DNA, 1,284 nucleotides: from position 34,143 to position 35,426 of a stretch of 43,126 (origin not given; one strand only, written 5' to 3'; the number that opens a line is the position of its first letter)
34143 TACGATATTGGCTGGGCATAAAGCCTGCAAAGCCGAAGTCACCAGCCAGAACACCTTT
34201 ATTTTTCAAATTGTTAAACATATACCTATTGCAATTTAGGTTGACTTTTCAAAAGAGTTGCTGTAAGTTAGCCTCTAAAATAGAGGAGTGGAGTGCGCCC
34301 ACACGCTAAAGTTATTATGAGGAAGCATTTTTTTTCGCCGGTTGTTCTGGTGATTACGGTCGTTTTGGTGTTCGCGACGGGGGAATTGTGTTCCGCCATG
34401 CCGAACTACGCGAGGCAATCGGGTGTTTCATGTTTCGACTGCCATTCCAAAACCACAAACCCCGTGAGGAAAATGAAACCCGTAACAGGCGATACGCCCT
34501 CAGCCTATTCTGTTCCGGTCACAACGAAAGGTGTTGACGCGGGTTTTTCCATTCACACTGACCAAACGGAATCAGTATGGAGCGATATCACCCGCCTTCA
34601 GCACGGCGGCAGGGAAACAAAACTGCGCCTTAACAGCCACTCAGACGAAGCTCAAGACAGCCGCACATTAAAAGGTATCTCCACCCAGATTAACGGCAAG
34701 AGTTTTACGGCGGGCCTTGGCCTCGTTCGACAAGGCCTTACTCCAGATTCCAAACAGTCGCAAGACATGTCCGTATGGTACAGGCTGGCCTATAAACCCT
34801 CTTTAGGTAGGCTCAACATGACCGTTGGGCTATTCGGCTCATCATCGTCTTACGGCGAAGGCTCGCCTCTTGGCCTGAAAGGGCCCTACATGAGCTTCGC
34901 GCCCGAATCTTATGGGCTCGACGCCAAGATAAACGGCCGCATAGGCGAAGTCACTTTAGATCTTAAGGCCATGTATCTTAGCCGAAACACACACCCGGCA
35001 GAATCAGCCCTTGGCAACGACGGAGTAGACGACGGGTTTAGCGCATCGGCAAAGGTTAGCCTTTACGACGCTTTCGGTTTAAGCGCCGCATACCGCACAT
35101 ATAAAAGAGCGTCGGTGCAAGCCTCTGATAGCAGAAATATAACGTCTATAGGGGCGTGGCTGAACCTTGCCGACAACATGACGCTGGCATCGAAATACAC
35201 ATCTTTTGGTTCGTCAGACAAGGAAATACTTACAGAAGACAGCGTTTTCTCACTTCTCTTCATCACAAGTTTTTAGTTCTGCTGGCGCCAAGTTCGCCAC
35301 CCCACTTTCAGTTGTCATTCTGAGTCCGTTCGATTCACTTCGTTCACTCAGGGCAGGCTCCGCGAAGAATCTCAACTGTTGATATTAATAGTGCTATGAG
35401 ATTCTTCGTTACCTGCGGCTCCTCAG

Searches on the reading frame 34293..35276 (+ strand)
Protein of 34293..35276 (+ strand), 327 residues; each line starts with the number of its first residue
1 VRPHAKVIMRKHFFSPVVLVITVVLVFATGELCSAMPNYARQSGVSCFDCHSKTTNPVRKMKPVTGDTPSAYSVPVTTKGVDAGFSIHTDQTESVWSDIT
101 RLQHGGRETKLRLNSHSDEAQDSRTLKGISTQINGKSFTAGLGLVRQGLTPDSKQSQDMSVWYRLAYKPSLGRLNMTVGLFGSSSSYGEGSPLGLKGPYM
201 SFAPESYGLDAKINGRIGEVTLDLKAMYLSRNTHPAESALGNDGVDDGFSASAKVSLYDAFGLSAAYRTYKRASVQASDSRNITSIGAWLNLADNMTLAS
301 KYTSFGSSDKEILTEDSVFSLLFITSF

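Call 3: search_protein_families(library=pfam, proteins=[window:34293-35276:+], max_evalue=1)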
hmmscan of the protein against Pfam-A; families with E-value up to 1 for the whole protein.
window:34293-35276:+ (327 aa): 2 families
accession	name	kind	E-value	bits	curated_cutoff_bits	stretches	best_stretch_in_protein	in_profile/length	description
PF13609.12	Porin_4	-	2.8e-05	24.5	27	1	109-307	138-307/310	Gram-negative porin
PF21620.4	SlpA_C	-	0.015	14.1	35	1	200-306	321-430/656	S-layer protein SlpA, beta-barrel domain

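Call 4: search_protein_families(library=ncbifam, proteins=[window:34293-35276:+], max_evalue=1)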
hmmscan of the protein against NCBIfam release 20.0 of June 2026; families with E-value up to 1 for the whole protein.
window:34293-35276:+ (327 aa): 1 family
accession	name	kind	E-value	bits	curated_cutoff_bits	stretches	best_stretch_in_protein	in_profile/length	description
NF041895.1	choice_anch_V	domain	0.1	12.7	42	1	24-97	9-78/150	choice-of-anchor V domain-containing protein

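Call 20: find_homologous_proteins(query=window:34317-35273:+)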
Query window:34317-35273:+ (319 aa): 15 proteins with E <= 0.001 among 988 candidates.
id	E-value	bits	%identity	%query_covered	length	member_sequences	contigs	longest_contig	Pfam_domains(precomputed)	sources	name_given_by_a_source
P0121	1.9e-208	709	100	100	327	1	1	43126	-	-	-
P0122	8.4e-186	634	92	100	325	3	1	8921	-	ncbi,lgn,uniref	ncbi:hypothetical protein MNBD_NITROSPINAE01-1298 [hydrothermal vent metagenome]|uniref:Uncharacteri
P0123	6.1e-76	274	46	100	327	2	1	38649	-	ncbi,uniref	ncbi:hypothetical protein MNBD_NITROSPINAE04-1148 [hydrothermal vent metagenome]|uniref:Uncharacteri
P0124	2.2e-52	196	39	92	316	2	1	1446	-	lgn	-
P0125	3.4e-48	182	37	97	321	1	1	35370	-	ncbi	-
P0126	1.5e-47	180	37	100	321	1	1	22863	-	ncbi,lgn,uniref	ncbi:hypothetical protein MNBD_NITROSPINAE02-2141 [hydrothermal vent metagenome]|uniref:Uncharacteri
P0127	2.2e-46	176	40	92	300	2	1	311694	-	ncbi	ncbi:MAG: hypothetical protein ACNS63_07630 [Candidatus Nitrospinota bacterium M3_3B_026]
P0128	2.1e-43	167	37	100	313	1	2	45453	-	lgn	-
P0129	2.8e-41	160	36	92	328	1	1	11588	-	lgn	-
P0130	1.4e-40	157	36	97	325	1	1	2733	-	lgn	-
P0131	5.6e-40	155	34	100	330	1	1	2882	-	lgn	-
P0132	1.5e-39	154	34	99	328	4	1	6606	-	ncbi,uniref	ncbi:hypothetical protein MNBD_NITROSPINAE03-1770 [hydrothermal vent metagenome]|uniref:Uncharacteri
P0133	4.4e-39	153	35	98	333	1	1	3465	-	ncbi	-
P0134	2.0e-38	150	32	99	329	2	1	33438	-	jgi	-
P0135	1.1e-36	145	32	100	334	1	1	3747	-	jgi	-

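Call 40: predict_structure(alignment_id=A2)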
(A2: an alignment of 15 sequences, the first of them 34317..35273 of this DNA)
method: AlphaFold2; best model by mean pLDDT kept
length: 319 residues; sequences in the alignment: 15
mean_pLDDT: 41.7   pTM: 0.44
mean pLDDT of the five models: 41.7, 31.6, 31.1, 30.5, 29.0
residues with pLDDT >= 90: 0; 70-90: 2; 50-70: 99; < 50: 218
segments of 3 or more residues with pLDDT < 50: 1-6, 19-70, 83-116, 140-148, 180-193, 218-222, 227-237, 239-319
pLDDT, mean of each block of 10 residues (from residue 1): 49 55 29 27 26 25 34 54 40 31 26 44 58 57 41 59 65 55 40 50 54 50 46 43 45 35 35 35 33 33 30 28
secondary structure, 60 per line:
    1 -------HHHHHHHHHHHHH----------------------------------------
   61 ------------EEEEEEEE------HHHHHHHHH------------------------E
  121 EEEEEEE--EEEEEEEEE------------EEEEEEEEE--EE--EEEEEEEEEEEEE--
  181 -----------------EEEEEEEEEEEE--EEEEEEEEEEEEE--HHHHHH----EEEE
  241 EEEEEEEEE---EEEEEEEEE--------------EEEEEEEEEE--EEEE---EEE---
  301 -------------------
elements in order: H8-20 E73-80 H87-95 E120-127 E130-138 E151-159 E166-178 E198-209 E212-224 H227-232 E237-249 E253-261 E276-285 E288-291 E295-297

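Call 45: search_protein_representatives(alignment_id=A2)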
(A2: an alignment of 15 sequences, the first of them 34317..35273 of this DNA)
Query: 15 sequences, 321 profile positions. Proteins with E-value up to 0.001 (for the whole library): 153; up to 1e-10: 57; up to 1e-30: 23. The best 150 are listed.
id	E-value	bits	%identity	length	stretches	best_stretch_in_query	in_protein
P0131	3.2e-129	447.1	-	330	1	1-321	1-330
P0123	1.2e-124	432.1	-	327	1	1-321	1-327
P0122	8.1e-123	426.1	-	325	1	1-321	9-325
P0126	4.6e-119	413.7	-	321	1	1-321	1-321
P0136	3.3e-104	364.9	-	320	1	4-321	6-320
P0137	4.5e-83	295.5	-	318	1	10-321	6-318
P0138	4.4e-81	288.9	-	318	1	11-321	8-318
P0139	2.6e-77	276.5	-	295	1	27-321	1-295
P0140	2.2e-75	270.2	-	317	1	1-321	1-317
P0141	8.1e-69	248.6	-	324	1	9-321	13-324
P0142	2.2e-68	247.2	-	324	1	1-321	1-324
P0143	5.2e-67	242.7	-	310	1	1-321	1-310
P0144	7.5e-67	242.1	-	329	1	10-321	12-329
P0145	3.9e-62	226.6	-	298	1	8-321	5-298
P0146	1.1e-61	225.1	-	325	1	7-321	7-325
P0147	1.3e-61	224.9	-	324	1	8-321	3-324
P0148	1.5e-55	205.0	-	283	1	61-321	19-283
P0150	4.1e-53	197.0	-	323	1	9-321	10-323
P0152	1.1e-52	195.6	-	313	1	7-321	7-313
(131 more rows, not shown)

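Call 46: find_encoding_contigs(protein=P0126, flank=7000, max_places=1)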
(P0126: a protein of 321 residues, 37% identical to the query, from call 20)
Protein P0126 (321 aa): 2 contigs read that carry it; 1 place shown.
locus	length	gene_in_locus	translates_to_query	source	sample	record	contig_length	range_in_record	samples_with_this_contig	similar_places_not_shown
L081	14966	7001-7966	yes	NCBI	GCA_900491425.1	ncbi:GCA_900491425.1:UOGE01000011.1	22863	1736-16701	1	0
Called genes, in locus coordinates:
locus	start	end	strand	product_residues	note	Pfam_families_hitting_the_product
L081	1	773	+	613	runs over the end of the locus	PF03717:PBP_dimer, PF00905:Transpeptidase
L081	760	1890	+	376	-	PF01098:FTSW_RODA_SPOVE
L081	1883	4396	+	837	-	PF19864:Radical_SAM_N2, PF04055:Radical_SAM, PF10105:DUF2344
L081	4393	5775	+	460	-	PF12390:Se-cys_synth_N, PF03841:SelA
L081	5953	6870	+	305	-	PF01075:Glyco_transf_9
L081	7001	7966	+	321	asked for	-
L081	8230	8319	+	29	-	-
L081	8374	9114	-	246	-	-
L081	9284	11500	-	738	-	PF08206:OB_RNB, PF17876:CSD2, PF00773:RNB, PF00575:S1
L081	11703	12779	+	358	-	-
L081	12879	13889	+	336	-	PF01073:3Beta_HSD, PF01370:Epimerase, PF02719:Polysacc_synt_2, PF04321:RmlD_sub_bind, PF07993:NAD_binding_4 (faint), PF16363:GDP_Man_Dehyd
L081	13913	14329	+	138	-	PF03692:CxxCxxCC (weak)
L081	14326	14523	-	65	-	PF26067:DUF8024 (weak)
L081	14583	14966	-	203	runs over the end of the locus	PF03264:Cytochrom_NNT (weak), PF14522:Cytochrome_C7 (faint), PF22113:Mtrc-MtrF_II-IV_dom (weak)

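Call 47: find_encoding_contigs(protein=P0134, flank=7000, max_places=1)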
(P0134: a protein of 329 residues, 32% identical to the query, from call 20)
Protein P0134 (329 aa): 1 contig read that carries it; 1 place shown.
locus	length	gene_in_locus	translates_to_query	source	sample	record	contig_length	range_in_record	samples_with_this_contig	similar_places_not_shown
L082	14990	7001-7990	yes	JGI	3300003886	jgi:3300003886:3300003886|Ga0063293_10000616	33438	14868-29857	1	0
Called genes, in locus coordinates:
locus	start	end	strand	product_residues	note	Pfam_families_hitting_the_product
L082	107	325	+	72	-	-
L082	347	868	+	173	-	-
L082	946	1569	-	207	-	PF03692:CxxCxxCC (weak)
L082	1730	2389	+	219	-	PF01135:PCMT, PF00398:RrnaAD (weak)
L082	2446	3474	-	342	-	PF06723:MreB_Mbl, PF00022:Actin (weak), PF00012:HSP70, PF14450:FtsA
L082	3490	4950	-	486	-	PF01590:GAF, PF13185:GAF_2, PF13492:GAF_3 (faint), PF13185:GAF_2 (weak), PF00990:GGDEF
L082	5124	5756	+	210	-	PF00571:CBS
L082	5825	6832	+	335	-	PF04055:Radical_SAM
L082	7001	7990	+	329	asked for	-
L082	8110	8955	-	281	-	PF12100:DUF3576 (weak)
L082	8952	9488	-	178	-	PF25084:LbH_EIF2B (faint), PF25087:GMPPB_C (faint), PF00132:Hexapep (faint)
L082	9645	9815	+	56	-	PF04316:FlgM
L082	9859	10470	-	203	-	-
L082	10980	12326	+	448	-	PF00115:COX1 (weak)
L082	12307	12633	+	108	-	PF00034:Cytochrom_C, PF13442:Cytochrome_CBB3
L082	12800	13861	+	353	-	PF00034:Cytochrom_C (faint), PF03150:CCP_MauG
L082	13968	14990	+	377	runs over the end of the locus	PF21088:MS_channel_1st, PF00924:MS_channel_2nd, PF21082:MS_channel_3rd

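Call 48: find_encoding_contigs(protein=P0127, flank=7000, max_places=1)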
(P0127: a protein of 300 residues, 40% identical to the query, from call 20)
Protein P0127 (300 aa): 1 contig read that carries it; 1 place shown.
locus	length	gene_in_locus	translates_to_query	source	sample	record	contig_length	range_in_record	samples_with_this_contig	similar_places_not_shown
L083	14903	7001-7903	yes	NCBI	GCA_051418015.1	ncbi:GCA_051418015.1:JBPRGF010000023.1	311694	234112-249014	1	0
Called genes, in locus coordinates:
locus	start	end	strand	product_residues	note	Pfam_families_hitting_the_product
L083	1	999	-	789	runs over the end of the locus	PF07719:TPR_2 (faint), PF13428:TPR_14 (faint), PF08242:Methyltransf_12 (faint), PF13489:Methyltransf_23 (weak), PF08241:Methyltransf_11, PF13649:Methyltransf_25 (weak), PF13847:Methyltransf_31 (weak), PF13524:Glyco_trans_1_2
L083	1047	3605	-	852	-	PF11897:DUF3417, PF00343:Phosphorylase, PF28476:GlgP_C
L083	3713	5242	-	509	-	PF10150:RNase_E_G, PF20833:RNase_E_G_Thio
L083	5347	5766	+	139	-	PF01894:YjbQ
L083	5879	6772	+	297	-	PF01408:GFO_IDH_MocA (faint), PF02826:2-Hacid_dh_C, PF03446:NAD_binding_2, PF03807:F420_oxidored (weak), PF14833:NAD_binding_11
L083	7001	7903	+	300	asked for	-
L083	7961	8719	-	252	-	PF12100:DUF3576 (weak)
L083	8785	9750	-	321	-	PF13483:Lactamase_B_3, PF12706:Lactamase_B_2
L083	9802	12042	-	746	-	PF08206:OB_RNB, PF17876:CSD2, PF00773:RNB, PF00575:S1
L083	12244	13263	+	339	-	PF18152:DAHP_snth_FXD, PF00793:DAHP_synth_1, PF03102:NeuB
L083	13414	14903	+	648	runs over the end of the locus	PF00270:DEAD (weak), PF13307:Helicase_C_2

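Call 49: find_encoding_contigs(protein=P0122, flank=7000, max_places=1)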
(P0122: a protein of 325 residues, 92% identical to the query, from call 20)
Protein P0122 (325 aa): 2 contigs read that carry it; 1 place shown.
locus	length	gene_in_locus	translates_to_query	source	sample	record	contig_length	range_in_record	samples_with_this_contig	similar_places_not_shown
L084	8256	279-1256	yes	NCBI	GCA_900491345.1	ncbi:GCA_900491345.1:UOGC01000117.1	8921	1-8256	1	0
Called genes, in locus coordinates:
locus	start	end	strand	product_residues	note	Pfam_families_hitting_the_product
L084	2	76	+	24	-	?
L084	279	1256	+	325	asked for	-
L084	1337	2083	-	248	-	PF12100:DUF3576 (faint)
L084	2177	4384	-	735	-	PF08206:OB_RNB, PF17849:OB_Dis3 (weak), PF17876:CSD2, PF00773:RNB, PF00575:S1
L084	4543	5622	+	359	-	-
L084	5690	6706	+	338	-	PF01073:3Beta_HSD, PF01370:Epimerase, PF02719:Polysacc_synt_2, PF04321:RmlD_sub_bind, PF07993:NAD_binding_4 (faint), PF13460:NAD_binding_10 (weak), PF16363:GDP_Man_Dehyd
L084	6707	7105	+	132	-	PF03692:CxxCxxCC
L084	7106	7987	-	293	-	PF02091:tRNA-synt_2e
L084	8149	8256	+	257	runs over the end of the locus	PF11356:T2SSC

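Call 56: find_encoding_contigs(protein=P0128, flank=7000, max_places=1)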
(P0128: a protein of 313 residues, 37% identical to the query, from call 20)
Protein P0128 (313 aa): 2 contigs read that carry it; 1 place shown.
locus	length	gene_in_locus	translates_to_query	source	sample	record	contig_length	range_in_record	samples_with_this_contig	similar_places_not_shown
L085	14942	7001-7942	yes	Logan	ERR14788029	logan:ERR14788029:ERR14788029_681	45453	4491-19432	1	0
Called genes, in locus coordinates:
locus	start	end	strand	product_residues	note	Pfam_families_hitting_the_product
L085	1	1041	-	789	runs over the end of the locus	PF07719:TPR_2 (faint), PF13428:TPR_14 (faint), PF13489:Methyltransf_23 (weak), PF08241:Methyltransf_11, PF13649:Methyltransf_25 (weak), PF13524:Glyco_trans_1_2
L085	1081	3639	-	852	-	PF11897:DUF3417, PF00343:Phosphorylase, PF28476:GlgP_C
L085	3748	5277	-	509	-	PF10150:RNase_E_G, PF20833:RNase_E_G_Thio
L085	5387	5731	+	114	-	PF01894:YjbQ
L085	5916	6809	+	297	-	PF02826:2-Hacid_dh_C, PF03446:NAD_binding_2, PF03807:F420_oxidored, PF14833:NAD_binding_11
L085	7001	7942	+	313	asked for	-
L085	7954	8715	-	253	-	PF12100:DUF3576 (weak)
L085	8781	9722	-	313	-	PF00753:Lactamase_B (faint), PF13483:Lactamase_B_3, PF12706:Lactamase_B_2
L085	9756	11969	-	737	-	PF08206:OB_RNB, PF17876:CSD2 (weak), PF18614:RNase_II_C_S1 (faint), PF17876:CSD2, PF00773:RNB, PF00575:S1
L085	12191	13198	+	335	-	PF18152:DAHP_snth_FXD, PF00793:DAHP_synth_1, PF03102:NeuB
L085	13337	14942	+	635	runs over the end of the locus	PF00270:DEAD (weak), PF13307:Helicase_C_2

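Call 57: find_encoding_contigs(protein=P0129, flank=7000, max_places=1)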
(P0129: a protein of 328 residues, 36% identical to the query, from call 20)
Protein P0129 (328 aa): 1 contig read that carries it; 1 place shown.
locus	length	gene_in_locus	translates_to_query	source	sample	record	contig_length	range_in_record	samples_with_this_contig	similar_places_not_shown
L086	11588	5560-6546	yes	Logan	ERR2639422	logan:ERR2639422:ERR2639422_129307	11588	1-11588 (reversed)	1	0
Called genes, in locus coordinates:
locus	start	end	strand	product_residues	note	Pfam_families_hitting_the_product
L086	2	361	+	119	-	?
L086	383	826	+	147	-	PF00027:cNMP_binding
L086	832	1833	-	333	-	PF00022:Actin (weak), PF06723:MreB_Mbl, PF00012:HSP70, PF14450:FtsA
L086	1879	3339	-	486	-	PF01590:GAF, PF13185:GAF_2, PF13492:GAF_3 (faint), PF13185:GAF_2 (weak), PF00990:GGDEF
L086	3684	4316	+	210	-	PF00571:CBS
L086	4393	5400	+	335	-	PF04055:Radical_SAM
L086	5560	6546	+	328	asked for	-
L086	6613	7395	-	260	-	PF12100:DUF3576 (faint)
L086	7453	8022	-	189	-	PF25084:LbH_EIF2B (faint), PF00132:Hexapep (faint), PF25087:GMPPB_C (faint)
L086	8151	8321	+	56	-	PF04316:FlgM (weak)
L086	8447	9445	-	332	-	-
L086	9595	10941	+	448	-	PF00115:COX1 (weak)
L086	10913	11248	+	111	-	PF13442:Cytochrome_CBB3, PF00034:Cytochrom_C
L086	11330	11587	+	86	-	?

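Call 58: find_encoding_contigs(protein=P0141, flank=7000, max_places=1)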
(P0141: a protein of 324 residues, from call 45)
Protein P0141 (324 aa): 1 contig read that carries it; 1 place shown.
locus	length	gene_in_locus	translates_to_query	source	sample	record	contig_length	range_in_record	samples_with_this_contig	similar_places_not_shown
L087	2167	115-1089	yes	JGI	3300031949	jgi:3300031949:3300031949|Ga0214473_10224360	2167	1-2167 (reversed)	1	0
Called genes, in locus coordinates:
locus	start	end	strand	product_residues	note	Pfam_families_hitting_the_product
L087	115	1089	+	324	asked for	-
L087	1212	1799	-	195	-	PF13527:Acetyltransf_9 (faint), PF00583:Acetyltransf_1, PF13508:Acetyltransf_7, PF08445:FR47 (weak)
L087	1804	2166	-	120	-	?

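Call 74: search_solved_structures(query=A2, max_evalue=1)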
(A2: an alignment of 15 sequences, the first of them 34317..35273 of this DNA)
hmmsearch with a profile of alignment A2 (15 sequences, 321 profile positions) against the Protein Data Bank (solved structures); distinct sequences matched with E-value up to 1: 1.
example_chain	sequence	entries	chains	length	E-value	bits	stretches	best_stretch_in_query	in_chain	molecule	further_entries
6qvm_A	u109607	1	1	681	0.071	15.5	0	10-49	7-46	Multiheme cytochrome cf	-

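Call 76: fold_search(model_id=the predicted structure, library=pdb)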
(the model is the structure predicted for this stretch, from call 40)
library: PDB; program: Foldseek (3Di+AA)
matches with E <= 10: 575; with E <= 0.001: 0
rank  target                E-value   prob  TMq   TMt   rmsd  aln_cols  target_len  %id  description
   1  7vcf_F                2.7e-02  0.89  0.28  0.23  20.3       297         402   14  Cryo-EM structure of Chlamydomonas TOC-TIC supercomplex (released 2022-11-30)
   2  7q5c                  3.1e-02  0.97  0.29  0.34   8.7       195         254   10  Crystal structure of OmpG in space group 96 (released 2022-11-16)
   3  9wcb_A                3.2e-02  1.00  0.32  0.30   7.1       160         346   11  Open state of A8 gpJ 713 central tail fiber with OmpC G17 from E. coli EDL933 (released 2026-01-28)
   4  8gl6_F                4.2e-02  0.97  0.30  0.26   9.5       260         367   11  The Type 9 Secretion System in vitro assembled, RemA-CTD substrate bound complex (released 2024-01-31)
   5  5nxn_A                4.4e-02  0.97  0.30  0.29   8.0       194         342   13  Structure of a L5-deletion mutant of Providencia stuartii Omp-Pst1 (released 2018-02-21)
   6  9a31_MODEL_1_A        4.4e-02  0.35  0.18  0.09  22.4       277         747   10  Model of E. coli fhuA by in-cell photo-crosslinking MS and deep learning (released 2023-02-24)
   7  2xe5_A                4.7e-02  0.97  0.31  0.29   8.5       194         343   13  Molecular insights into clinically isolated OmpC mutants and their role in multi-drug resistance (OmpC26) (released 2010-05-26)
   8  2j1n_A                4.7e-02  0.97  0.30  0.28   8.4       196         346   12  osmoporin OmpC (released 2006-09-06)
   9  2xe3_A                6.1e-02  1.00  0.35  0.33   7.5       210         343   12  OmpC28 (released 2010-05-19)
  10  2iwv_A                6.1e-02  0.92  0.29  0.33   8.6       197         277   11  Structure of the monomeric outer membrane porin OmpG in the open and closed conformation (released 2006-08-14)
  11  2por                  6.8e-02  0.85  0.30  0.31  14.9       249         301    9  STRUCTURE OF PORIN REFINED AT 1.8 ANGSTROMS RESOLUTION (released 1993-07-15)
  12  5o9c_A                8.4e-02  0.92  0.30  0.28  11.1       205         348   13  Crystal structure of Omp36 from Enterobacter aerogenes (released 2018-06-27)
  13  8qn4_F                8.8e-02  0.80  0.24  0.31  10.3       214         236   10  Structure of the BAM-EspP complex in an open EspP intermediate state (released 2024-10-02)
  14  4d65_A                9.3e-02  0.92  0.30  0.28   7.1       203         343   10  Structure of porin Omp-Pst2 from P. stuartii; the asymmetric unit contains a dimer of trimers. (released 2016-03-09)
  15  1nqg                  1.0e-01  0.95  0.30  0.18   7.8       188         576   12  OUTER MEMBRANE COBALAMIN TRANSPORTER (BTUB) FROM E. COLI, WITH BOUND CALCIUM (released 2003-04-29)
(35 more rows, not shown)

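Call 79: list_cluster_members(proteins=[P0136, P0137, P0138, P0140, P0141, P0142, P0143, P0144, P0147, P0150])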
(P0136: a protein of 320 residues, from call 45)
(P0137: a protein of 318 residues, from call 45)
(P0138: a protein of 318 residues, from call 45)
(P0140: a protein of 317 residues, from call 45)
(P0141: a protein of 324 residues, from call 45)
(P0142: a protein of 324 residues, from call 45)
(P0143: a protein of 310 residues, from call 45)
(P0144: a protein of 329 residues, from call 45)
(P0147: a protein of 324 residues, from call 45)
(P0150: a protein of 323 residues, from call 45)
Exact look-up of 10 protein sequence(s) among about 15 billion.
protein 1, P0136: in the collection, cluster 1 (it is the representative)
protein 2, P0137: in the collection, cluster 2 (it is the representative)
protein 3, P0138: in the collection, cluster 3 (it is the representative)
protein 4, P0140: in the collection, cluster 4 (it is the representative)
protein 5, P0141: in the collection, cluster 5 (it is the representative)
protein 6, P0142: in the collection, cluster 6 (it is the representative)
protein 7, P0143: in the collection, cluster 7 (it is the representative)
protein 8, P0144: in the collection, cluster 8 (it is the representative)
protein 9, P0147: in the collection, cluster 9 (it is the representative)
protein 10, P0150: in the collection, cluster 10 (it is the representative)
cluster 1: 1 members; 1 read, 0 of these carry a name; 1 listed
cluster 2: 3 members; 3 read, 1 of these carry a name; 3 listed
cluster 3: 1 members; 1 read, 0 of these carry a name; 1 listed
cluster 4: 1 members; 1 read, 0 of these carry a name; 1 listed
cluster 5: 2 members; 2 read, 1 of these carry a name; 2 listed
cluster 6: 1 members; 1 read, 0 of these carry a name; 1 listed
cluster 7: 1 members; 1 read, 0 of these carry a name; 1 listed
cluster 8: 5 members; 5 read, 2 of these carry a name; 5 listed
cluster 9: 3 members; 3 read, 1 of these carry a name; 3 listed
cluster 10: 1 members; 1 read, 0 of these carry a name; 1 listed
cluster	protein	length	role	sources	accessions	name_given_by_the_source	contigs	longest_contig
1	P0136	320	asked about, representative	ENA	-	-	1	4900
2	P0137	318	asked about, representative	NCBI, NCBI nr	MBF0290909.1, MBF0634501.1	MAG: hypothetical protein HQK86_02000 [Nitrospinae bacterium] | hypothetical protein [Nitrospinota bacterium]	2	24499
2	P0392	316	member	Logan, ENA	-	-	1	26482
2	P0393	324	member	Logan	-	-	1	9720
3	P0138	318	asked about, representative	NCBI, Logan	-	-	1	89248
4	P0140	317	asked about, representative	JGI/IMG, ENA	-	-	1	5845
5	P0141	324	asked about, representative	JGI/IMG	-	-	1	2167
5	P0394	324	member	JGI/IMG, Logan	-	hypothetical protein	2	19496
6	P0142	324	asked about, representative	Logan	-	-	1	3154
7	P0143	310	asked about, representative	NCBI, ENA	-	-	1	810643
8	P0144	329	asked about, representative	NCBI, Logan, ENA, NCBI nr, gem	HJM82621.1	MAG TPA: hypothetical protein QF720_03380 [Nitrospinota bacterium] | hypothetical protein [Nitrospinota bacterium]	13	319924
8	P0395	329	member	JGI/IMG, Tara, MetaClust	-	strand:+ start:47164 stop:48153 length:990 start_codon:yes stop_codon:yes ... | TARA_137_DCM_0.22-3_C14262182_1_gene616389 "" ""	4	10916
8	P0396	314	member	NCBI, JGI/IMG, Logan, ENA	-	-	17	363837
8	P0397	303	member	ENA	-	-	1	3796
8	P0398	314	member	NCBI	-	-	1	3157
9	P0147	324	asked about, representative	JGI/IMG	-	-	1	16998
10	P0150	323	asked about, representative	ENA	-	-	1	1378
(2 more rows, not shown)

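Call 80: find_encoding_contigs(protein=P0144, flank=8000, max_places=2)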
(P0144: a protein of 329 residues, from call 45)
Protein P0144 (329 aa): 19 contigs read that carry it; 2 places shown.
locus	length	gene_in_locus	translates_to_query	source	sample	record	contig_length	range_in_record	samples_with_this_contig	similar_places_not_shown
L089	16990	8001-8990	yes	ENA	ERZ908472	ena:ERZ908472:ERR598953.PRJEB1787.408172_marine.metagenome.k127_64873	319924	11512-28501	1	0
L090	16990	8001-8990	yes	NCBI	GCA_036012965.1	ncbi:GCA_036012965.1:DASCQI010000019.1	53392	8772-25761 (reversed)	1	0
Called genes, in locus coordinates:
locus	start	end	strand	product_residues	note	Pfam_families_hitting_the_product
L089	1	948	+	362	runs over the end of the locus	PF00483:NTP_transferase, PF12804:NTP_transf_3, PF22640:ManC_GMP_beta-helix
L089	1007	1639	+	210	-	PF04307:YdjM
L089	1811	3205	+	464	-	PF00291:PALP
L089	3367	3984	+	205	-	PF01135:PCMT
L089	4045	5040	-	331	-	PF00022:Actin, PF06723:MreB_Mbl, PF00012:HSP70, PF14450:FtsA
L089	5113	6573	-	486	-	PF01590:GAF, PF13185:GAF_2, PF13492:GAF_3 (faint), PF01590:GAF (weak), PF13185:GAF_2, PF00990:GGDEF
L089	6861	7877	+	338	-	PF04055:Radical_SAM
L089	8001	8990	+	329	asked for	-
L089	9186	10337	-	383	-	PF21088:MS_channel_1st, PF00924:MS_channel_2nd, PF21082:MS_channel_3rd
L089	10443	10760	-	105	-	PF13442:Cytochrome_CBB3 (weak), PF00034:Cytochrom_C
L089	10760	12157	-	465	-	-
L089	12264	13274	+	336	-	-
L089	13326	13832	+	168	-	PF00132:Hexapep (faint), PF25084:LbH_EIF2B (faint), PF25087:GMPPB_C (faint)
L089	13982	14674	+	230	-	PF12100:DUF3576 (weak)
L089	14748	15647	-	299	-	PF00005:ABC_tran, PF13304:AAA_21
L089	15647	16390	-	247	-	PF02361:CbiQ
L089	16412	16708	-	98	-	PF02553:CbiN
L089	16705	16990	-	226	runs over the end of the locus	PF01891:CbiM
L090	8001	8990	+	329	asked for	-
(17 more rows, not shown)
